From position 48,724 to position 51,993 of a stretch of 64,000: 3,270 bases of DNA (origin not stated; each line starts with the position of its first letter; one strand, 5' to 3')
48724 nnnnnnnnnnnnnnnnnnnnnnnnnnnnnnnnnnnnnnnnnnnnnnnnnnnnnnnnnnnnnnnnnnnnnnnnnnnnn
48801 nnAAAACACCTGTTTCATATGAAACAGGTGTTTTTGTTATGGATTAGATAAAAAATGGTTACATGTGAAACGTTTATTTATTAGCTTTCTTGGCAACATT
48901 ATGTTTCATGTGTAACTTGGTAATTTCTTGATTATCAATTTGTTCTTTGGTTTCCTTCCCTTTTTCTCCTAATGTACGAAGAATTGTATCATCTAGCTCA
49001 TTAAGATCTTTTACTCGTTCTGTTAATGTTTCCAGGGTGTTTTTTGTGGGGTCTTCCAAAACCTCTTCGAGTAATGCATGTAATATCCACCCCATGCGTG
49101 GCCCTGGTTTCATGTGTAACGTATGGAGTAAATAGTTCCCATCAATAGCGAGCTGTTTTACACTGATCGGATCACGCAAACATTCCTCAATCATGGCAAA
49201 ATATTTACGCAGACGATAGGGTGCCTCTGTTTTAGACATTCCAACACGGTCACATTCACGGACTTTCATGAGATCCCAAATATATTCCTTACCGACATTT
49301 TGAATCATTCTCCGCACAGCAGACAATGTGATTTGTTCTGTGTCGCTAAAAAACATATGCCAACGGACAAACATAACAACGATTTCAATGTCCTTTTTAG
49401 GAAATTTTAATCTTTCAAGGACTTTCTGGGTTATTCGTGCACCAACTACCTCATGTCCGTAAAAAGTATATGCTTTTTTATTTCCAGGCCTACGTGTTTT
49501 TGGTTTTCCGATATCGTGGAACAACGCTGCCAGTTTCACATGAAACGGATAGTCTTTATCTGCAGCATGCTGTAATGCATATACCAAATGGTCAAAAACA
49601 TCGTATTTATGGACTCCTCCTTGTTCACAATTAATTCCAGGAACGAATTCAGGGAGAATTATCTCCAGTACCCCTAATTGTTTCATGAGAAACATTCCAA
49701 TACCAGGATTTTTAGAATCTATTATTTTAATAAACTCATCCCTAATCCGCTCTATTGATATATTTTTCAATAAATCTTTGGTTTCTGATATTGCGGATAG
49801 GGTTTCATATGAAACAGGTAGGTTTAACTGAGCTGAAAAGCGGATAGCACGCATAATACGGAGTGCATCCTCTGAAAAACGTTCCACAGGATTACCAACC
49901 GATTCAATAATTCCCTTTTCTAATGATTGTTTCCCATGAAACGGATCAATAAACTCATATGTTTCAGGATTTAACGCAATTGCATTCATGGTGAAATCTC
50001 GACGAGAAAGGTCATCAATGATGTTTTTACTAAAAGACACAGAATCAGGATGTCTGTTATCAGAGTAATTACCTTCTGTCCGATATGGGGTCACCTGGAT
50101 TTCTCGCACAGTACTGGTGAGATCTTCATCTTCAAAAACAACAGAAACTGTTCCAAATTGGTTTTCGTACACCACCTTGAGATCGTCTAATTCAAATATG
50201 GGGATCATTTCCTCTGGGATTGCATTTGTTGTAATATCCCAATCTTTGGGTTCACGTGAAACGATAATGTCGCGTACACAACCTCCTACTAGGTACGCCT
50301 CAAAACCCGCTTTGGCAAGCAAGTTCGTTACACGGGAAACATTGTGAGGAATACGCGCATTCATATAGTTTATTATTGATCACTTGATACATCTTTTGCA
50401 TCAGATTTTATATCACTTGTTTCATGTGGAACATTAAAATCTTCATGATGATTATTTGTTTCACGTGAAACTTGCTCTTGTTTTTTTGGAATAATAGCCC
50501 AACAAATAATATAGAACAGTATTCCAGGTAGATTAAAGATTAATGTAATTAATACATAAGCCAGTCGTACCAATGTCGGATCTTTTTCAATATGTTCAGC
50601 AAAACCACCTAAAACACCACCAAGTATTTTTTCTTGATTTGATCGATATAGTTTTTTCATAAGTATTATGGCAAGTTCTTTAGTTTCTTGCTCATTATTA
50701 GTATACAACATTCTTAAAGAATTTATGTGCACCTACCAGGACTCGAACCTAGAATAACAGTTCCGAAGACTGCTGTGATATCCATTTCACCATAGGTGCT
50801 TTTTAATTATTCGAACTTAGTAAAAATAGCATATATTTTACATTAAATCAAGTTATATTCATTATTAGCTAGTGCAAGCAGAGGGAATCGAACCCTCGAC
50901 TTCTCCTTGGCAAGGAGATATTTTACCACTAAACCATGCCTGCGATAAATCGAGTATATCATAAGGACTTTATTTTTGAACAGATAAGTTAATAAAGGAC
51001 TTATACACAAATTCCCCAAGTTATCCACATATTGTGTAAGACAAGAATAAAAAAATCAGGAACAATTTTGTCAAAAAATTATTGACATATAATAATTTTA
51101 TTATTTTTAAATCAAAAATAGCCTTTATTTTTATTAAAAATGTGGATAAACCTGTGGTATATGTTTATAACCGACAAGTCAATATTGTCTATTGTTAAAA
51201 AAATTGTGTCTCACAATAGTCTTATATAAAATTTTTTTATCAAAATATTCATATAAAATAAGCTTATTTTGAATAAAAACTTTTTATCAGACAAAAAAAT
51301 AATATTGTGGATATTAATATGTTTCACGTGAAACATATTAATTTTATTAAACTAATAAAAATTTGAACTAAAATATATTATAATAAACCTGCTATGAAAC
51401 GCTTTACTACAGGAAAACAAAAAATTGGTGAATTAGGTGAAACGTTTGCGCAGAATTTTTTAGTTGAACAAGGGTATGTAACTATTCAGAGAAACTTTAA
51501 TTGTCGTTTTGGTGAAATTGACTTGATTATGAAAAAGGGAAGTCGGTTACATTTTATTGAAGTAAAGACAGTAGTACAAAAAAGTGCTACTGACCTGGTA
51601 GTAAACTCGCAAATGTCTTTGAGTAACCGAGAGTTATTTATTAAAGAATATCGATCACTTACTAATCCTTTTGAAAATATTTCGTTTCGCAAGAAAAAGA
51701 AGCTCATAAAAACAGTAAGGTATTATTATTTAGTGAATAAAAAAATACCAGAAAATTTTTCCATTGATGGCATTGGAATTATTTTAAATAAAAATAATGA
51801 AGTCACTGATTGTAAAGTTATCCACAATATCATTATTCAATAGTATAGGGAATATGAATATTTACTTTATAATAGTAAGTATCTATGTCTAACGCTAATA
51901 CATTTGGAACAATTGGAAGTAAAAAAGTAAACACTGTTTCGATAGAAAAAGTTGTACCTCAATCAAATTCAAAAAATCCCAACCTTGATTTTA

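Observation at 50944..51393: Second DnaA-box cluster in a 450-nt, roughly 20% GC intergenic region, 31 kb from dnaA and beside the parS array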

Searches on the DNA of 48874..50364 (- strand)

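Call 29: search_rna_families(sources=[L049, L032, L039, L005, L001, L020], threshold=gathering)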
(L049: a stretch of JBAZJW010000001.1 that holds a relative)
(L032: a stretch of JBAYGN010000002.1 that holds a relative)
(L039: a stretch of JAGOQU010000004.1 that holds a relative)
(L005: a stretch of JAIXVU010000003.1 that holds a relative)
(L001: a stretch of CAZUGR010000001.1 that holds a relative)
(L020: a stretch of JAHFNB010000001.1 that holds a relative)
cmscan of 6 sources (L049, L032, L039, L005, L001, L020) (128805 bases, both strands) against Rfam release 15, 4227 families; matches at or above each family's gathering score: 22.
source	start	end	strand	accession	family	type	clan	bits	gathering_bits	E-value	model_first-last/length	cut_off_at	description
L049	7939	8009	-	RF00005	tRNA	Gene; tRNA;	CL00001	70.8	29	3.8e-13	1-71/71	no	tRNA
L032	7518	7588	-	RF00005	tRNA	Gene; tRNA;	CL00001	70.8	29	3.8e-13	1-71/71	no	tRNA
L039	8244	8314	-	RF00005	tRNA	Gene; tRNA;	CL00001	70.8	29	3.8e-13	1-71/71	no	tRNA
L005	7893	7963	-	RF00005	tRNA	Gene; tRNA;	CL00001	70.8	29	3.8e-13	1-71/71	no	tRNA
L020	8912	8982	+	RF00005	tRNA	Gene; tRNA;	CL00001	70.8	29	3.8e-13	1-71/71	no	tRNA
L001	9037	9107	+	RF00005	tRNA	Gene; tRNA;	CL00001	69.4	29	9.4e-13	1-71/71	no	tRNA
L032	9878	9949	-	RF00005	tRNA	Gene; tRNA;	CL00001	67.6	29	2.9e-12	1-71/71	no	tRNA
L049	9233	9303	+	RF00005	tRNA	Gene; tRNA;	CL00001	66.8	29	4.9e-12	1-71/71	no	tRNA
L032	9221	9291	+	RF00005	tRNA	Gene; tRNA;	CL00001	66.8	29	4.9e-12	1-71/71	no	tRNA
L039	9259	9329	+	RF00005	tRNA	Gene; tRNA;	CL00001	66.8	29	4.9e-12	1-71/71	no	tRNA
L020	9679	9749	+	RF00005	tRNA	Gene; tRNA;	CL00001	66.8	29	4.9e-12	1-71/71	no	tRNA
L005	9313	9383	+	RF00005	tRNA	Gene; tRNA;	CL00001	66.6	29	5.3e-12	1-71/71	no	tRNA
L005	9846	9917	-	RF00005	tRNA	Gene; tRNA;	CL00001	64.9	29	1.6e-11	1-71/71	no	tRNA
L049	9862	9933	-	RF00005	tRNA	Gene; tRNA;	CL00001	64.2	29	2.4e-11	1-71/71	no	tRNA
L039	9866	9937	-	RF00005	tRNA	Gene; tRNA;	CL00001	64.2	29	2.4e-11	1-71/71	no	tRNA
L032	8295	8367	-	RF00005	tRNA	Gene; tRNA;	CL00001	62.8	29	6.1e-11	1-71/71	no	tRNA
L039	8451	8523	+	RF00005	tRNA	Gene; tRNA;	CL00001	62.8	29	6.1e-11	1-71/71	no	tRNA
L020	8738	8810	-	RF00005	tRNA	Gene; tRNA;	CL00001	62.8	29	6.1e-11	1-71/71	no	tRNA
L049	8344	8416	-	RF00005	tRNA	Gene; tRNA;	CL00001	61.8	29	1.1e-10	1-71/71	no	tRNA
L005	8312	8384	-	RF00005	tRNA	Gene; tRNA;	CL00001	61.8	29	1.1e-10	1-71/71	no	tRNA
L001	9480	9551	+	RF00005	tRNA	Gene; tRNA;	CL00001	61.5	29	1.4e-10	1-71/71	no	tRNA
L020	9853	9924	-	RF00005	tRNA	Gene; tRNA;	CL00001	61.3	29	1.5e-10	1-71/71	no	tRNA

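Call 59: search_rna_families(source=L049, start=2900, end=3650, threshold=evalue, max_evalue=1)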
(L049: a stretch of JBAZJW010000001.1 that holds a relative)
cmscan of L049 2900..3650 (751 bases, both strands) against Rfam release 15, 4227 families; matches with E-value up to 1: 4.
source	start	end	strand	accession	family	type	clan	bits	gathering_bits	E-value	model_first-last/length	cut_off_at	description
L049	3386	3581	-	RF02778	FdoG1_thermometer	Cis-reg; thermoregulator;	-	20.3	50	0.01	1-193/193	no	FdoG-1 5' UTR thermometer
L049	3541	3650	-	RF00124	IS102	Gene; sRNA;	-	19.7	46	0.68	68-206/206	5'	IS102 RNA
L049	3118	3224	-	RF01209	snR76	Gene; snRNA; snoRNA; CD-box;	CL00071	19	55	0.35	1-101/101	no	Small nucleolar RNA snR76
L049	3327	3518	-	RF01477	rli43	Gene; sRNA;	-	17.8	100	0.073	1-255/255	no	Listeria sRNA rli43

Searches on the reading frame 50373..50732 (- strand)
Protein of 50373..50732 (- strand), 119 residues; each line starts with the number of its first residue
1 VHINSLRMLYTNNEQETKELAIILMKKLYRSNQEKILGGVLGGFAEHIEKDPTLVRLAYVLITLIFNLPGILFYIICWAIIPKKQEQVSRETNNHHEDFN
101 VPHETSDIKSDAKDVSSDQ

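Call 11: search_protein_families(library=pfam, proteins=[window:50373-50732:-])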
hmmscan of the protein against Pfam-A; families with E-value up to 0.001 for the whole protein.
window:50373-50732:- (119 aa): 1 family
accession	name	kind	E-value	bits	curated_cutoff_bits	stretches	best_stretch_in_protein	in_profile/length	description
PF04024.17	PspC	-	3.4e-22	78.4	25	1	26-84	1-58/58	PspC domain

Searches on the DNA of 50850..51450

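Call 58: search_rna_families(source=window, start=50850, end=51450, threshold=evalue, max_evalue=1)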
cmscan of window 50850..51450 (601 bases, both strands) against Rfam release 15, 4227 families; matches with E-value up to 1: 5.
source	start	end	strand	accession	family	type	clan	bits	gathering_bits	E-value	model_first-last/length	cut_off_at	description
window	50873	50943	-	RF00005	tRNA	Gene; tRNA;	CL00001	71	29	1.5e-15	1-71/71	no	tRNA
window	50872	50943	+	RF04354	Plastid-ycf2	Cis-reg;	-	32.9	65.7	5.5e-05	1-75/75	no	Plastid-ycf2 5UTR RNA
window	51310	51347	+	RF03751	mir-7445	Gene; miRNA;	-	22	79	0.31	1-60/60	no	mir-7445 microRNA precursor family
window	50881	50897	+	RF04351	Plastid-psbl-rps4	Cis-reg;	-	16.9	68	1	9-25/53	no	Plastid-psbl-rps4 3UTR RNA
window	51122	51196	-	RF01730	Termite-leu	Cis-reg;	-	16.8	51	0.78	1-78/78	no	Termite-leu RNA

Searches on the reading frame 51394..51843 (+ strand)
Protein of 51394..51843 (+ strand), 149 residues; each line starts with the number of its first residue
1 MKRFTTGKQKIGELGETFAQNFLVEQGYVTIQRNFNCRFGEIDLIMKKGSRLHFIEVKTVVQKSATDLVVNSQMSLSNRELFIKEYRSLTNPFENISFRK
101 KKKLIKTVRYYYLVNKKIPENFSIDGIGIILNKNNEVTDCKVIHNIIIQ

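Call 11: search_protein_families(library=pfam, proteins=[window:51394-51843:+])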
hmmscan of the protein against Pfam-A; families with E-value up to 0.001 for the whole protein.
window:51394-51843:+ (149 aa): 2 families
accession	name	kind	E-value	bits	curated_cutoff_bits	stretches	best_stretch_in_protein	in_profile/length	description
PF02021.23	UPF0102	-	1.6e-17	64.1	23.6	1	15-113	1-71/80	Uncharacterised protein family UPF0102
PF08378.17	NERD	-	0.00035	21.5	22.1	1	12-70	2-65/111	Nuclease-related domain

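Call 67: find_encoding_contigs(protein=window:51394-51843:+, flank=10000, max_places=6)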
Protein window:51394-51843:+ (149 aa): 2 contigs read that carry it; 1 place shown.
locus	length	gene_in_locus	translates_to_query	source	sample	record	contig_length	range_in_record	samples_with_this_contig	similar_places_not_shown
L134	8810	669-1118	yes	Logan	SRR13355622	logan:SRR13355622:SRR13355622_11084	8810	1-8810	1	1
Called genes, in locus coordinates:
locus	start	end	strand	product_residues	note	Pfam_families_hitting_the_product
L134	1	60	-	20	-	?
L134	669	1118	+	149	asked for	PF02021:UPF0102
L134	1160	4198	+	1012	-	-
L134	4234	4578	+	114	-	-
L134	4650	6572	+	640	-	PF00580:UvrD-helicase, PF13086:AAA_11 (weak), PF13245:AAA_19, PF13604:AAA_30 (faint), PF13361:UvrD_C, PF13538:UvrD_C_2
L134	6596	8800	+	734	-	-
